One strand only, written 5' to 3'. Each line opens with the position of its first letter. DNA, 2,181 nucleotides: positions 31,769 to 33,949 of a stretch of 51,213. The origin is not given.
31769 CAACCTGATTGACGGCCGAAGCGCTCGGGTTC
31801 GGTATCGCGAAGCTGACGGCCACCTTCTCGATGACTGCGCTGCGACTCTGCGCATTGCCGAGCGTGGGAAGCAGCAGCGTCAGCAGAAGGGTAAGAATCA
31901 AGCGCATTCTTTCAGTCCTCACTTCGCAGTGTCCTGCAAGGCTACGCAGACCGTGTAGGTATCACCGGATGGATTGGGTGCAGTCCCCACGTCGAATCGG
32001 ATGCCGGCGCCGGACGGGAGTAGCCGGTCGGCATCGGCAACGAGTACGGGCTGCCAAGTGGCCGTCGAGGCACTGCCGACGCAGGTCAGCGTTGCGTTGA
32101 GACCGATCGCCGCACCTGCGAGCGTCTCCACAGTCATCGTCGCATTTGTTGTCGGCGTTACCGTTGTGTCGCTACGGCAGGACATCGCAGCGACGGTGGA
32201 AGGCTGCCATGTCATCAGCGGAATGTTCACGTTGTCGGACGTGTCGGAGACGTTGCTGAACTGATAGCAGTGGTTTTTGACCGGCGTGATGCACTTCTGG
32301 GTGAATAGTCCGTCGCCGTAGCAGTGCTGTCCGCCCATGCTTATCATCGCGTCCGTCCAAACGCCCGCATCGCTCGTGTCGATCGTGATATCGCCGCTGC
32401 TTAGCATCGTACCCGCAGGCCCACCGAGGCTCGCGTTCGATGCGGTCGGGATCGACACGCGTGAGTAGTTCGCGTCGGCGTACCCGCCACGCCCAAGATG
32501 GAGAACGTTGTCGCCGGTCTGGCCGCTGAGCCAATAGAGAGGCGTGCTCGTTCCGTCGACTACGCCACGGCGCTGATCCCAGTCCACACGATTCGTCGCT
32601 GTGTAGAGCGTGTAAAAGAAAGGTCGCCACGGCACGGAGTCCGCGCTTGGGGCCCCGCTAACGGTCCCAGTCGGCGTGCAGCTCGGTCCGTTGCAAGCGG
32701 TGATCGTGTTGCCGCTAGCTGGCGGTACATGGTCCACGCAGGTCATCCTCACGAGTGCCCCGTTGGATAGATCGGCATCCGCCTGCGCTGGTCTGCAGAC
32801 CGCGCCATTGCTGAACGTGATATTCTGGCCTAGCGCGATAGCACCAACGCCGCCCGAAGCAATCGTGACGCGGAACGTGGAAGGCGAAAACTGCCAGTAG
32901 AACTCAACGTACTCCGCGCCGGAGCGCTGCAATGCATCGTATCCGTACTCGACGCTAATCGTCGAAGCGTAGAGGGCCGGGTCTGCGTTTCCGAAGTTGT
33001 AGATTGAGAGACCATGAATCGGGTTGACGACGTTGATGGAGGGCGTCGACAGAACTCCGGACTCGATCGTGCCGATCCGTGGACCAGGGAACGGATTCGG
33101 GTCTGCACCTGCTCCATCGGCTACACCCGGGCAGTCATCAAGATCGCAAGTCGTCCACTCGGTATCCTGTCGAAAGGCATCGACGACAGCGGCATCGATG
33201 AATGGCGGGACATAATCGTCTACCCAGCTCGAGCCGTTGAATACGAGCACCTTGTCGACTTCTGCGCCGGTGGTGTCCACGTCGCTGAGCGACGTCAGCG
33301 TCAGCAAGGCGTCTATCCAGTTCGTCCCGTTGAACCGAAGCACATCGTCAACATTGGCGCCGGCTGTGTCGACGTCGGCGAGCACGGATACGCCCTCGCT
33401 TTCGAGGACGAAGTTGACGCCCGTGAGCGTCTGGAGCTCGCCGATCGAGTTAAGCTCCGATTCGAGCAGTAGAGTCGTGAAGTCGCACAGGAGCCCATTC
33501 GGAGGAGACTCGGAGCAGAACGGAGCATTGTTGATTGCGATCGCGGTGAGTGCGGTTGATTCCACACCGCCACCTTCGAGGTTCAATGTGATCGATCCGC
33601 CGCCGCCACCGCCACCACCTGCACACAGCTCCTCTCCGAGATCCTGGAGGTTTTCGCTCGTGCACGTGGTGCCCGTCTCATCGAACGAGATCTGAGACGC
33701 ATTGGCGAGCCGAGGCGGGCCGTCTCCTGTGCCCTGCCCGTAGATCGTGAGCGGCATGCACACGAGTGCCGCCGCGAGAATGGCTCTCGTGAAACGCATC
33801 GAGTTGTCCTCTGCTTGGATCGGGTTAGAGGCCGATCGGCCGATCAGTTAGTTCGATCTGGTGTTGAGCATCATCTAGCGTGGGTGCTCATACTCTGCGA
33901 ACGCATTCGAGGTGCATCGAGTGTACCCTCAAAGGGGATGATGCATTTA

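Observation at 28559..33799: Six consecutive tail-distal genes all encode Sec-type signal peptides and an even number of cysteines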

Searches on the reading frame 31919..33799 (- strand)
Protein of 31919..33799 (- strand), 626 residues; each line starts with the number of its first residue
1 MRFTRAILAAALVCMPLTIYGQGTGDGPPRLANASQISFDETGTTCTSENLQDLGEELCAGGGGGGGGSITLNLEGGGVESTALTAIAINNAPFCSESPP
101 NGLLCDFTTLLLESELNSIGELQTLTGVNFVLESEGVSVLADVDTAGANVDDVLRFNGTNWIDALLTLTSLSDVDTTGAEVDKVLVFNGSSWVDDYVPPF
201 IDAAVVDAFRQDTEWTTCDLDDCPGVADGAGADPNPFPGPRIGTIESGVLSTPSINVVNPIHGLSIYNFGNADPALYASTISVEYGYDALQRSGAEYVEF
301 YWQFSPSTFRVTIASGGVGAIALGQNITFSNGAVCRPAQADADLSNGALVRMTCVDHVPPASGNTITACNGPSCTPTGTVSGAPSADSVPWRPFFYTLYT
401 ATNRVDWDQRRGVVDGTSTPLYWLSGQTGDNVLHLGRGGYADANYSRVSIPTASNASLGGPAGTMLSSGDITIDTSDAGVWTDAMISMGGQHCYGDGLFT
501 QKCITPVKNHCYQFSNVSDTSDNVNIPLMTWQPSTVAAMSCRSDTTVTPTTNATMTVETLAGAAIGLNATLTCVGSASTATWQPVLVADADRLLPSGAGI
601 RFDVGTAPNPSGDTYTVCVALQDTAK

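Call 6: search_protein_families(library=pfam, proteins=[window:31919-33799:-], max_evalue=0.1)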
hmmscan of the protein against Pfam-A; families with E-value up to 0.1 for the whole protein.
window:31919-33799:- (626 aa): 0 families

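Call 7: search_protein_families(library=phrogs, proteins=[window:31919-33799:-], max_evalue=0.1)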
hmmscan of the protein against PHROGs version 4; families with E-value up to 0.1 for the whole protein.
window:31919-33799:- (626 aa): 1 family
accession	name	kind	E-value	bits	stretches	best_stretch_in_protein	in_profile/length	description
phrog_29436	-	unknown function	0.061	14.6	1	285-340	16-70/110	-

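Call 8: search_dna_similar(query=window:31919-33799:-, collection=phages, mode=protein, max_rows=20, max_evalue=0.01)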
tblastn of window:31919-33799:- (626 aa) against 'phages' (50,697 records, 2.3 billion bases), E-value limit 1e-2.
No match.

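Call 10: find_homologous_proteins(query=window:31919-33799:-, max_evalue=0.001)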
Query window:31919-33799:- (626 aa): 6 proteins with E <= 0.001 among 8000 candidates.
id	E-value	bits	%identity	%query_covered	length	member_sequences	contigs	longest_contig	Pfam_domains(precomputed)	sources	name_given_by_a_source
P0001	0.0e+0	1418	100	100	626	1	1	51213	-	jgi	jgi:hypothetical protein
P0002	2.2e-99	352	45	67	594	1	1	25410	-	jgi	jgi:hypothetical protein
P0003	2.0e-70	256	41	65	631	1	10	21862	-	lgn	-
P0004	2.3e-69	253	38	66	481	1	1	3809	-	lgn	-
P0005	7.8e-55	205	39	66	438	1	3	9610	-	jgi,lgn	jgi:hypothetical protein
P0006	9.4e-7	46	32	20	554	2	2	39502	-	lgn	-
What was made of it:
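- On Caudovirus tail fibre (virion receptor-binding appendage): A matches P0006 at E = 9e-7 (call 10).
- Checked: The two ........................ repeats link A to P0006 (call 10).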

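Call 13: find_encoding_contigs(protein=P0002, flank=10000, max_places=3)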
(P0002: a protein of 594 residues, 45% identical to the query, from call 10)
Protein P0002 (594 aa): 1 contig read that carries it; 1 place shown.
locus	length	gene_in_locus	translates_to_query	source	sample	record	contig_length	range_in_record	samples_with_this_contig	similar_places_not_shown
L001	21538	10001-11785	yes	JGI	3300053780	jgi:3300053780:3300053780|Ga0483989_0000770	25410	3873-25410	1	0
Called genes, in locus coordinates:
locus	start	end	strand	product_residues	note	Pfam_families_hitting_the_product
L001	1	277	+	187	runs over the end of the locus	-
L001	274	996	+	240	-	-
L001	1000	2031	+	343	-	PF24175:SU10_adaptor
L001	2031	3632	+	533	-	-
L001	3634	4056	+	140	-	-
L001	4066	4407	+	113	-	-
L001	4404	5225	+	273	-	-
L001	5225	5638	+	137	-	-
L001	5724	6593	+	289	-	-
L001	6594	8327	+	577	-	-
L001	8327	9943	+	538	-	-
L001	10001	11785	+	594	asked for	-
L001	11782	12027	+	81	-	-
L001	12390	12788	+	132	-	-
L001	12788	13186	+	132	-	PF00072:Response_reg (weak)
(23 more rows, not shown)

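Call 14: find_encoding_contigs(protein=P0003, flank=10000, max_places=3)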
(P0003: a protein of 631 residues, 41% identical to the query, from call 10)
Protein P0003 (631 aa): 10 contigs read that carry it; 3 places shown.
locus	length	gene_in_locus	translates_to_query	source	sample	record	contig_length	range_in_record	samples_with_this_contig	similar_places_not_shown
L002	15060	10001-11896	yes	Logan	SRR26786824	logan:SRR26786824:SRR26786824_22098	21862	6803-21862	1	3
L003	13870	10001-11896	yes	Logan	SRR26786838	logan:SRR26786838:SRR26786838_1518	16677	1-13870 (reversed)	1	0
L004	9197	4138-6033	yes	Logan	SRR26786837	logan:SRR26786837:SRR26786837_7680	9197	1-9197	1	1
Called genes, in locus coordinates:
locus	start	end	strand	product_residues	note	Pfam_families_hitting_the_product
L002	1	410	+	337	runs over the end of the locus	-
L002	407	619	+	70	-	-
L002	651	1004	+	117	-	-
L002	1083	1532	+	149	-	PF16460:Phage_TTP_11 (faint)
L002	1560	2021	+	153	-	-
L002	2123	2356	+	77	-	-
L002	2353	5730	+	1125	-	PF06791:TMP_2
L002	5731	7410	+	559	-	-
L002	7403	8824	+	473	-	PF13385:Laminin_G_3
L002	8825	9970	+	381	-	-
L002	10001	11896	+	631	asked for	-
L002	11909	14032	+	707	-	-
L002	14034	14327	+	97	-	-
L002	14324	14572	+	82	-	-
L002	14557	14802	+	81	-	-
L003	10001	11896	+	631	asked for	-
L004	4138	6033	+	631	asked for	-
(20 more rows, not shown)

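Call 15: find_encoding_contigs(protein=P0001, flank=10000, max_places=2)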
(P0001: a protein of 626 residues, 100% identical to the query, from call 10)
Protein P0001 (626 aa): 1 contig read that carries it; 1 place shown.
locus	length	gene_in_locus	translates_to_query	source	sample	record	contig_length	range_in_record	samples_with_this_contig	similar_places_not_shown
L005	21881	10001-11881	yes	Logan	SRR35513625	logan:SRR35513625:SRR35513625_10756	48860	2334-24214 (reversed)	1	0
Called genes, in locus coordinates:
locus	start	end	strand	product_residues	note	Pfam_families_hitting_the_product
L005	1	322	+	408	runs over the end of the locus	PF18906:Phage_tube_2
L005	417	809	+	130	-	-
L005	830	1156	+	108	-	-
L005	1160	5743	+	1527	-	PF10145:PhageMin_Tail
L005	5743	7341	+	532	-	-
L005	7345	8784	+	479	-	PF13385:Laminin_G_3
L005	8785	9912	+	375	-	-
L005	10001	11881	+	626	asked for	-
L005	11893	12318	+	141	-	-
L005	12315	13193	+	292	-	-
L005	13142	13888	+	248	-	-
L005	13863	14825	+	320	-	-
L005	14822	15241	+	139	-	-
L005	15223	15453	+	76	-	-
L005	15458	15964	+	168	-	PF10779:XhlA (faint)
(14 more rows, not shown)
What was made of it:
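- The cluster abuts the lysis block (call 15).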

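Call 16: find_encoding_contigs(protein=P0005, flank=10000, max_places=3)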
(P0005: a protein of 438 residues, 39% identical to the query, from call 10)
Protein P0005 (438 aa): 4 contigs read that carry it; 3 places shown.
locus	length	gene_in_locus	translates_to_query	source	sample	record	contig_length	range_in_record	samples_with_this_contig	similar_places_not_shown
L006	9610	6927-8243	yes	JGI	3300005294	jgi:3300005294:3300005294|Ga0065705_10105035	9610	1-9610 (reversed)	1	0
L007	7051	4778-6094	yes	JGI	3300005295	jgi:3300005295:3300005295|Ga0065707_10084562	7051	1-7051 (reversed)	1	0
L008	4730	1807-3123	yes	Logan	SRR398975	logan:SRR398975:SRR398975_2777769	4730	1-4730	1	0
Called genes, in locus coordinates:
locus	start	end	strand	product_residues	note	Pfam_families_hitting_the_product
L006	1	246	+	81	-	?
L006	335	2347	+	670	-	-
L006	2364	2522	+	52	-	-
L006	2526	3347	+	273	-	-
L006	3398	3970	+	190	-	-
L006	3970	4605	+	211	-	-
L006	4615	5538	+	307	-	PF25209:Phage_capsid_4, PF10124:Mu-like_gpT (faint)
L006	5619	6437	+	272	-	-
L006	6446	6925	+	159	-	-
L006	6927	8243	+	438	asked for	-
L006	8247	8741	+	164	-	-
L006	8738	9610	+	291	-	?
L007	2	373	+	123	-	?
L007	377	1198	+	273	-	-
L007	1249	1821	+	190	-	-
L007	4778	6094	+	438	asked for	-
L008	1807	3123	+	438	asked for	-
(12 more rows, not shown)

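Call 17: find_encoding_contigs(protein=P0004, flank=10000, max_places=2)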
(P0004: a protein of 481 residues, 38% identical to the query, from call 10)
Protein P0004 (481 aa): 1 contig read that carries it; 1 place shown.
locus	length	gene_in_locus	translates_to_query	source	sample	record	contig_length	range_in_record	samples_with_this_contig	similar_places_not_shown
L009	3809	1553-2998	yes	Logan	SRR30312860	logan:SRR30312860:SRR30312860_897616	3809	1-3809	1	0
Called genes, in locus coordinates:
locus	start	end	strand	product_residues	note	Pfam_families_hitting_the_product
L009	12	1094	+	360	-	-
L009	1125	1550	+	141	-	-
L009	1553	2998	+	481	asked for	-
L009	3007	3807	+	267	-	?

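Call 28: find_related_loci(query=A1, collection=genome_contigs, flank=10000)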
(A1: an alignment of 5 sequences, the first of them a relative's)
Query A1 (626 aa) in genome_contigs; peptide patterns used: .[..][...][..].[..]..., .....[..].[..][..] (x = any residue, [..] = any of these).
600 stretches matched a pattern, but none encodes a relative of the query by tblastn (E <= 1e-3).
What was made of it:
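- On Prophage moron or lysogenic-conversion cargo: There was no relative of A in 185,579 species genomes (call 28).
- The A subfamily is absent from 185,579 reference genomes, so it is not prophage cargo (call 28). The family is absent from reference bacterial genomes and prophages (call 28).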

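Call 30: find_related_loci(query=A1, collection=viral_contigs, flank=10000)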
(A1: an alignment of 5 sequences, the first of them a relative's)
Query A1 (626 aa) in viral_contigs; peptide patterns used: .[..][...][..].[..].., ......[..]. (x = any residue, [..] = any of these).
260 stretches matched a pattern; 1 encode a relative of the query (tblastn E <= 1e-3); 1 distinct loci.
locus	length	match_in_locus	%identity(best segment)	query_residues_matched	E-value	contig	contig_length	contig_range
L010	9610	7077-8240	39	216-626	5e-59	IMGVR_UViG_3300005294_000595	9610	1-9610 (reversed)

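Call 31: search_solved_structures(query=A1, max_evalue=1)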
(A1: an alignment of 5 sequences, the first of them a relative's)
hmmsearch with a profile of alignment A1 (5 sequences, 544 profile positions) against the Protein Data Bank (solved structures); distinct sequences matched with E-value up to 1: 1.
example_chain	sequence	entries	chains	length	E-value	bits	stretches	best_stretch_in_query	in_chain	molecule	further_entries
4he4_A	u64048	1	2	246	0.64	11.9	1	215-273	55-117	Yellow fluorescent protein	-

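Call 34: search_protein_representatives(alignment_id=A1)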
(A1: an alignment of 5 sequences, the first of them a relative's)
Query: 5 sequences, 544 profile positions. Proteins with E-value up to 0.001 (for the whole library): 287; up to 1e-10: 136; up to 1e-30: 20. The best 150 are listed.
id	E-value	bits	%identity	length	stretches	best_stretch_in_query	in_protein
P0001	4.0e-240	814.7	-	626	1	2-544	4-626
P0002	2.6e-234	795.5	-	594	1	2-544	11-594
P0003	2.7e-230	782.3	-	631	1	1-542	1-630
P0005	2.5e-194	663.6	-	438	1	105-544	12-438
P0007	4.6e-172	590.1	-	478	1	75-544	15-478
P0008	1.8e-144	499.0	-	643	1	46-544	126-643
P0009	1.8e-135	469.3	-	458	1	140-537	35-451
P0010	3.2e-118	412.4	-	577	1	2-544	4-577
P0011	1.3e-98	347.7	-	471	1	146-543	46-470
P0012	3.6e-98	346.2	-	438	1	116-544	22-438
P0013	8.6e-95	335.0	-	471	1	143-544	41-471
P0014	6.8e-90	318.9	-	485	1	146-542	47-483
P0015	5.1e-79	283.0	-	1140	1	140-542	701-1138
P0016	1.5e-78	281.4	-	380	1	168-544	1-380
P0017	1.5e-74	268.2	-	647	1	140-541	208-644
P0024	1.3e-23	100.0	-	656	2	372-541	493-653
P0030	2.3e-20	89.4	-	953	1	386-540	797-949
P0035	4.3e-19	85.2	-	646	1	300-541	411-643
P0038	8.5e-19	84.2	-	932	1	358-541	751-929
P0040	3.8e-18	82.1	-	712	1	359-542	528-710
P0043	1.7e-17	79.9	-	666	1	381-544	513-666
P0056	2.7e-15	72.6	-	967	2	379-541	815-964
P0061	6.6e-15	71.3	-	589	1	371-544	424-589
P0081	8.5e-14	67.7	-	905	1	434-539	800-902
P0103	1.9e-12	63.3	-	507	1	365-540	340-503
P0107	4.2e-12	62.1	-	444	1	371-539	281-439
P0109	4.5e-12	62.0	-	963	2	425-540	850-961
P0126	2.3e-11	59.6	-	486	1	371-544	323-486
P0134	5.7e-11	58.4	-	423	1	344-538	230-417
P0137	9.7e-11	57.6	-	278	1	433-539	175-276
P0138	1.0e-10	57.5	-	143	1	424-540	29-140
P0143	1.9e-10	56.7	-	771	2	347-544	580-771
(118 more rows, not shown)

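Call 39: list_cluster_members(proteins=[P0008, P0015, P0024, P0030, P0038, P0043, P0056, P0081, P0109, P0138])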
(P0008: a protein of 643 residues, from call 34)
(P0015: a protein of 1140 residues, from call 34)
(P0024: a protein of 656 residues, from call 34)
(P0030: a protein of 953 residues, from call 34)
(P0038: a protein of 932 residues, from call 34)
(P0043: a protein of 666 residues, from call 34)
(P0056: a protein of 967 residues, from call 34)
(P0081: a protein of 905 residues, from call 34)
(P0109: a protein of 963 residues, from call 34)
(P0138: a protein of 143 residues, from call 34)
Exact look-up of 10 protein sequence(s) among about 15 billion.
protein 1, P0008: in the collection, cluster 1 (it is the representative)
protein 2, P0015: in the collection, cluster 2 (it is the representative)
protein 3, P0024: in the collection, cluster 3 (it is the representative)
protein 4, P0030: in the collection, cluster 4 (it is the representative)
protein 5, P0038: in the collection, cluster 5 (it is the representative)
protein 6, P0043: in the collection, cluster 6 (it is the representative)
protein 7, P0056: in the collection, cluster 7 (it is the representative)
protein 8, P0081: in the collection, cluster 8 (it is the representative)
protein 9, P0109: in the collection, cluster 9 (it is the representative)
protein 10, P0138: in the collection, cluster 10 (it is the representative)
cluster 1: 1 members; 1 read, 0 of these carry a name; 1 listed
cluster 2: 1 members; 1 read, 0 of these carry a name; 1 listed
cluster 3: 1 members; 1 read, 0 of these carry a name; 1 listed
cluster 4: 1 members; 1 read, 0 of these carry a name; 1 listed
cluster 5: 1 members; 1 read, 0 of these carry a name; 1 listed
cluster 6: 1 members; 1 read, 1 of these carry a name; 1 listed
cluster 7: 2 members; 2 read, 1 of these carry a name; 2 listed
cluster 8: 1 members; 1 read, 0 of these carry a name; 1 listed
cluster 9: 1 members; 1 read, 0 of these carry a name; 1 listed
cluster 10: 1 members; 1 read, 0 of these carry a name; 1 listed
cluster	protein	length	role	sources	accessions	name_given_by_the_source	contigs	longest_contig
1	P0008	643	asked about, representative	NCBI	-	-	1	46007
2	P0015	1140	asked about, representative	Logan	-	-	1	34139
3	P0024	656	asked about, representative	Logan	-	-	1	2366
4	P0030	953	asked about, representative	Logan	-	-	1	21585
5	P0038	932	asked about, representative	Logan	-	-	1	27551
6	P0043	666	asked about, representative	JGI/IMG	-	hypothetical protein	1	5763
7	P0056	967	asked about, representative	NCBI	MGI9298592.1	MAG: hypothetical protein ACR2QC_11955 [Gammaproteobacteria bacterium]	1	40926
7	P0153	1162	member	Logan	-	-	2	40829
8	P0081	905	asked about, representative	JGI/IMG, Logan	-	-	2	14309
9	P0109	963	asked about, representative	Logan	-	-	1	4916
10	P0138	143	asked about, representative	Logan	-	-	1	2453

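Call 42: search_protein_families(library=pfam, alignment_id=A3, max_evalue=0.001)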
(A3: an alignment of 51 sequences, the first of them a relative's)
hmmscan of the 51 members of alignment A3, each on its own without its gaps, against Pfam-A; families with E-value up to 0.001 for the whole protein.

A. member 1, P0001 (626 aa): 0 families

B. families by the number of members that match (of 51 scanned): 5 families
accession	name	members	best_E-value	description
PF13336.12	AcetylCoA_hyd_C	1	4.8e-06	Acetyl-CoA hydrolase/transferase C-terminal domain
PF25692.1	Phage_depo_C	1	0.00011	Phage depolymerase C-terminal beta sandwich domain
PF00041.27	fn3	1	0.00037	Fibronectin type III domain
PF09134.16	Invasin_D3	1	0.00081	Invasin, domain 3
PF01095.25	Pectinesterase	1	0.00088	Pectinesterase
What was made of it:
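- On Peptidase_S74 C-terminal intramolecular chaperone: No Pfam family was found in A or in 51 family members (calls 6, 42).
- On Type IX secretion C-terminal sorting domain: There is no Pfam match (call 42).
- Closest known: Peptidase_S74 intramolecular-chaperone domains at the C-terminus of tail fibres and spikes. Different: No Pfam S74 match was found in 51 members (call 42).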
